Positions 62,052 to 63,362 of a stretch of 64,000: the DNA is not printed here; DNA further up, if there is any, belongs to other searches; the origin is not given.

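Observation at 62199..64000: Fibre-like gene made of about 26 tandem 60-bp (20-aa) repeats, missed by the ORF track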

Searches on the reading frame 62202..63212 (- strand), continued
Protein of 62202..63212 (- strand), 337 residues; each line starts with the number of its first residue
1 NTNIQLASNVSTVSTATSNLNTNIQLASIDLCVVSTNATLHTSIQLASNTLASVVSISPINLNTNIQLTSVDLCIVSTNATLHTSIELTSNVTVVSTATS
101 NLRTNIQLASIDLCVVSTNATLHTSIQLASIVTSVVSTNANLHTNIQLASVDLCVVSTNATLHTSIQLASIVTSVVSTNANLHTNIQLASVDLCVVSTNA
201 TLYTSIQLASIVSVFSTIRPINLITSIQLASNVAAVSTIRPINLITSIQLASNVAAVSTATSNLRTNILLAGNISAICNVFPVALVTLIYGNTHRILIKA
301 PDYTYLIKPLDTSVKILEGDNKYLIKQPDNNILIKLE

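Call 69: find_encoding_contigs(protein=P0046, flank=8000, max_places=1)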
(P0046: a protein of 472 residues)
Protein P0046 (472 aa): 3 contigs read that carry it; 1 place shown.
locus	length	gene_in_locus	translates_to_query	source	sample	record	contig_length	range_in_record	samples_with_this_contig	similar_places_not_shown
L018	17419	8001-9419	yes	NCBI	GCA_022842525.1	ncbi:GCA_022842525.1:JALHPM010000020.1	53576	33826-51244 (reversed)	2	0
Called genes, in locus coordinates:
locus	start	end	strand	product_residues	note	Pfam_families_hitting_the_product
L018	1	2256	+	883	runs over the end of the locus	-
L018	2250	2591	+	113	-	-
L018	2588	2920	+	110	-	-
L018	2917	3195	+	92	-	-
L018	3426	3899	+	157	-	PF07486:Hydrolase_2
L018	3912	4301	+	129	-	-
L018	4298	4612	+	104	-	-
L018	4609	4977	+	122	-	-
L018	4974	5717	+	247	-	-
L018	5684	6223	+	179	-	PF13392:HNH_3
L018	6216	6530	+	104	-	-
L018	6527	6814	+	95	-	-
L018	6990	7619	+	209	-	PF23140:Gp80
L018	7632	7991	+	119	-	-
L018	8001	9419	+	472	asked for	-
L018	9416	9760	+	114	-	-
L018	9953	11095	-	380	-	PF00589:Phage_integrase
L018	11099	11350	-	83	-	-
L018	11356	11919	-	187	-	-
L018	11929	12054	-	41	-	-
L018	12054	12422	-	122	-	PF13560:HTH_31, PF12844:HTH_19 (weak), PF01381:HTH_3 (weak)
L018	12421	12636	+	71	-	PF13560:HTH_31, PF01381:HTH_3 (weak)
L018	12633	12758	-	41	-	-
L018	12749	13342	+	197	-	-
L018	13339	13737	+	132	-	-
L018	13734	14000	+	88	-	-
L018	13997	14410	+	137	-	PF12840:HTH_20, PF12802:MarR_2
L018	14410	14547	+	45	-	-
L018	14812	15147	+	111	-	-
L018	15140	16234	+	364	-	-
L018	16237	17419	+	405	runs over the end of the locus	PF00149:Metallophos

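Call 70: find_encoding_contigs(protein=P0036, flank=8000, max_places=1)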
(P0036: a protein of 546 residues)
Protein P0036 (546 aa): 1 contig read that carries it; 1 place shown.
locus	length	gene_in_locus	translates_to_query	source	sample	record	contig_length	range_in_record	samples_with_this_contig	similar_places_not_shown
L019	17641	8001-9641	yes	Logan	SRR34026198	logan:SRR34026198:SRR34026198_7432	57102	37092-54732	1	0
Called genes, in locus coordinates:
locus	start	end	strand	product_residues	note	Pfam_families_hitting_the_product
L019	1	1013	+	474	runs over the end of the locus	PF17289:Terminase_6C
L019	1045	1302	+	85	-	-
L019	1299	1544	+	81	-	-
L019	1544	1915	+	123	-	-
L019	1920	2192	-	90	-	-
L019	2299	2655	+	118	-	-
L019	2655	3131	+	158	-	-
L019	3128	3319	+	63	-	-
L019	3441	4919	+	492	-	PF13264:DUF4055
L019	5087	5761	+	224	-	-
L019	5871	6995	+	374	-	-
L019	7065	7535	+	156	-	PF23140:Gp80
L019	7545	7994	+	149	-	-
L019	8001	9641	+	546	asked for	PF13385:Laminin_G_3 (weak)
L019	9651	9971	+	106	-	PF23148:Gp77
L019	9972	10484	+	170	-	PF20557:DnaT_2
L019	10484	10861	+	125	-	-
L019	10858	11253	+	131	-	PF13554:Phage_tail_terminator_5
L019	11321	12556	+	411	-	PF18906:Phage_tube_2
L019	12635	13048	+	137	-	PF27119:Phage_YdaY (weak)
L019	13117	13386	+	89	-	PF23812:Phage_TAC_18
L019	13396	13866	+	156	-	-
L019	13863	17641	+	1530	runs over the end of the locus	PF13946:DUF4214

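Call 75: search_protein_families(library=pfam, proteins=[L019:7065-7535:+, L019:7545-7994:+, L019:9651-9971:+, L019:9972-10484:+, L018:7632-7991:+, L011:1132-1782:+], max_evalue=0.01)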
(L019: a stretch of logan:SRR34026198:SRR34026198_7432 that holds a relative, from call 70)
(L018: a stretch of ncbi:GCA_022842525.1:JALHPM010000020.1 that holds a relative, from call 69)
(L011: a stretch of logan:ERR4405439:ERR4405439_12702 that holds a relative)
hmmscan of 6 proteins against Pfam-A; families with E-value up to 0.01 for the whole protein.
L019:7065-7535:+ (156 aa): 1 family
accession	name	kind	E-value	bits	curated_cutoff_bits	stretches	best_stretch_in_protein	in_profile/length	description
PF23140.1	Gp80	-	3.2e-40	137.9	27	1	3-153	1-128/128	Podophage GP4 fiber I protein gp80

L019:7545-7994:+ (149 aa): 0 families

L019:9651-9971:+ (106 aa): 1 family
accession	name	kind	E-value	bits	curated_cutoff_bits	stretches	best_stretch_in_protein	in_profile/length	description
PF23148.1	Gp77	-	1.2e-19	71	27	1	19-87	2-73/84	Podophage GP4 fiber-tail adaptor protein gp77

L019:9972-10484:+ (170 aa): 1 family
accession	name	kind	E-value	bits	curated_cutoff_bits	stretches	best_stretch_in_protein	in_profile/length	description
PF20557.3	DnaT_2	-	3.3e-45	154.4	27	1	1-168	1-167/168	Putative DnaT-like ssDNA binding protein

L018:7632-7991:+ (119 aa): 0 families

L011:1132-1782:+ (216 aa): 1 family
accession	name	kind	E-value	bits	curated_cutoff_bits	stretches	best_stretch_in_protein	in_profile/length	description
PF24175.2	SU10_adaptor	-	1e-17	65.7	27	1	1-199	1-182/194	SU10 adaptor protein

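Call 77: search_dna_similar(query=L019:7065-7532:+, collection=phages, mode=protein, max_evalue=0.001, max_rows=40)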
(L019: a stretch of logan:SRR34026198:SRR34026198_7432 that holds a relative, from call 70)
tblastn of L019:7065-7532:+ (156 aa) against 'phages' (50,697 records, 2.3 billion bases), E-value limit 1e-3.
Records with a match: 63; places in all: 63; records where one place covers at least 80% of the query: 42.
Best place of each record, by identity: 60-80% 2; <60% 61.
By first word of the organism name: Ralstonia 17; Stenotrophomonas 16; Caudoviricetes 6; Burkholderia 4; Methylophilales 3; Sinorhizobium 3; Roseobacter 2; Phage 2; Acidovorax 2; Xanthomonas 2; and 6 more.
By host as written in the record: Stenotrophomonas maltophilia 12; - 11; Ralstonia solanacearum 5; Ralstonia pseudosolanacearum I-15 (MT014) 4; Ralstonia pseudosolanacearum 3; Methylophilales bacterium FZCC0133 2; Acidovorax citrulli 2; Ralstonia pseudosolanacearum I-33 (MT061) 2; and 17 more.
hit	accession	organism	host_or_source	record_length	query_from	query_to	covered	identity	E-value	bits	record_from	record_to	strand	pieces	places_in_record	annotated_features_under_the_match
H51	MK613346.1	Roseobacter phage CRP-4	Rhodobacteraceae bacterium FZCC0023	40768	1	140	90%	43.6%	2e-17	83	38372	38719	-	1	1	hypothetical protein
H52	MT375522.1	Methylophilales phage Venkman EXVC282S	Methylophilales bacterium H5P1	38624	1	140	90%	40.0%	2e-17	83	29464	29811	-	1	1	tail tube B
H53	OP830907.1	Methylophilales phage MEP402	Methylophilales bacterium FZCC0133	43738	1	140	90%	40.0%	8e-7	53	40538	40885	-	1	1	hypothetical protein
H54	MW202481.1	Caudoviricetes sp.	Manatee Spring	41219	1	140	90%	39.3%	5e-19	88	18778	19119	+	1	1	hypothetical protein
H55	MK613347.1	Roseobacter phage CRP-5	Rhodobacteraceae bacterium FZCC0040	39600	1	140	90%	39.3%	6e-15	76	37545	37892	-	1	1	hypothetical protein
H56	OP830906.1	Methylophilales phage MEP401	Methylophilales bacterium FZCC0133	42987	1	140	90%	39.3%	1e-12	70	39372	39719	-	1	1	hypothetical protein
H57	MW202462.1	Caudoviricetes sp.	Manatee Spring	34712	1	140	90%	39.0%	1e-13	73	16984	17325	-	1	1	hypothetical protein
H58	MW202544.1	Bacteriophage sp.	Manatee Spring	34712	1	140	90%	39.0%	1e-13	73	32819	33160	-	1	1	hypothetical protein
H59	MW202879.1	Caudoviricetes sp.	Manatee Spring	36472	1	140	90%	39.0%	1e-13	72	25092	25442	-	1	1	putative minor tail protein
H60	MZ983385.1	Psychrobacillus phage PVJ1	Psychrobacillus sp. GC2J1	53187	1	140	90%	37.1%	3e-17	83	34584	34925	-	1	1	hypothetical protein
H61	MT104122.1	Sporosarcina phage Lietuvens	Sporosarcina aquimarina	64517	1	140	90%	36.4%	7e-16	79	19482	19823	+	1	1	hypothetical protein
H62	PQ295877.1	Ralstonia phage YL2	Ralstonia pseudosolanacearum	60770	1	140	90%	35.8%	8e-5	47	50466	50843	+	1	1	hypothetical protein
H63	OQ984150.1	Phage C72C1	-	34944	1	140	90%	35.7%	6e-13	71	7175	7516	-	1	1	head protein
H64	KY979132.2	Acidovorax phage ACP17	Acidovorax citrulli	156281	5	140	87%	36.7%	1e-10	64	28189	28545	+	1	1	hypothetical protein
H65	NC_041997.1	Acidovorax phage ACP17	Acidovorax citrulli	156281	5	140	87%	36.7%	1e-10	64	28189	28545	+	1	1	head protein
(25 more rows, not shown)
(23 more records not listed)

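Call 104: find_encoding_contigs(protein=P0028, flank=6000, max_places=1)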
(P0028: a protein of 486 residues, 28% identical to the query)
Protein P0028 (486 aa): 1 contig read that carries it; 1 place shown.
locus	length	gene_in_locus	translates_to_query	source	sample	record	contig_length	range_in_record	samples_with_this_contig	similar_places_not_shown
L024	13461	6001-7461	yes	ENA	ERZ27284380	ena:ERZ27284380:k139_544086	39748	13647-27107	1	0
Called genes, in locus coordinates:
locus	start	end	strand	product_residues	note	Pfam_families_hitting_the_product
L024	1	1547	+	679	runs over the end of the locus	PF05876:GpA_ATPase, PF20454:GpA_nuclease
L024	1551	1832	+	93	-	PF08765:Mor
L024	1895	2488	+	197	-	-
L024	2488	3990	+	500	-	PF05136:Phage_portal_2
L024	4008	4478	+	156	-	PF23140:Gp80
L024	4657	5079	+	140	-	-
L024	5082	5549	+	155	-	-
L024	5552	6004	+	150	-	-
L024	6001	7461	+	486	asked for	PF13385:Laminin_G_3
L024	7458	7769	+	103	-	PF23148:Gp77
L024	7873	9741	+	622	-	PF04586:Peptidase_S78, PF05065:Phage_capsid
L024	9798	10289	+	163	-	-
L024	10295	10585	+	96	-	PF05354:Phage_attach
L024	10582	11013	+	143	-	-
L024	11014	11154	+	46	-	-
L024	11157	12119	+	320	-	PF18906:Phage_tube_2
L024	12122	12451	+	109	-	PF08748:Phage_TAC_4, PF27119:Phage_YdaY (weak)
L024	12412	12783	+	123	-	PF08809:DUF1799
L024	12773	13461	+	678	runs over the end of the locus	PF09718:Tape_meas_lam_C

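Call 105: find_encoding_contigs(protein=P0066, flank=6000, max_places=1)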
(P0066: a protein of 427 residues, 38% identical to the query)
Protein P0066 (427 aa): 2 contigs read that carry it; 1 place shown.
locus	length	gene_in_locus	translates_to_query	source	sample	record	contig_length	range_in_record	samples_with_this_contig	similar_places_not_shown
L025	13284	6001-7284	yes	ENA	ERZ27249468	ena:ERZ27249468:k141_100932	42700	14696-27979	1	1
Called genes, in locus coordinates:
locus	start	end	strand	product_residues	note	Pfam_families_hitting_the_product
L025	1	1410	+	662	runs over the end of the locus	PF23899:SU10_portal, PF16510:P22_portal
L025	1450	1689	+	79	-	-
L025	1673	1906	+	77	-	PF09723:Zn_ribbon_8 (weak)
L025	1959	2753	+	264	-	-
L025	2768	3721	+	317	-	PF25209:Phage_capsid_4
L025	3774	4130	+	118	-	-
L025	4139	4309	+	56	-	-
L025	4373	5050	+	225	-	PF26209:Phage_phiTE_241_C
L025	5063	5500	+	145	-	PF23140:Gp80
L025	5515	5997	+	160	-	-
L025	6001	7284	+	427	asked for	PF13385:Laminin_G_3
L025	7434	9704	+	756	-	PF14099:Polysacc_lyase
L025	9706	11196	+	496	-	-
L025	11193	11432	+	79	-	-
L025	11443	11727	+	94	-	-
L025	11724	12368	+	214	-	PF24175:SU10_adaptor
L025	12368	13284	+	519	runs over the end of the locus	-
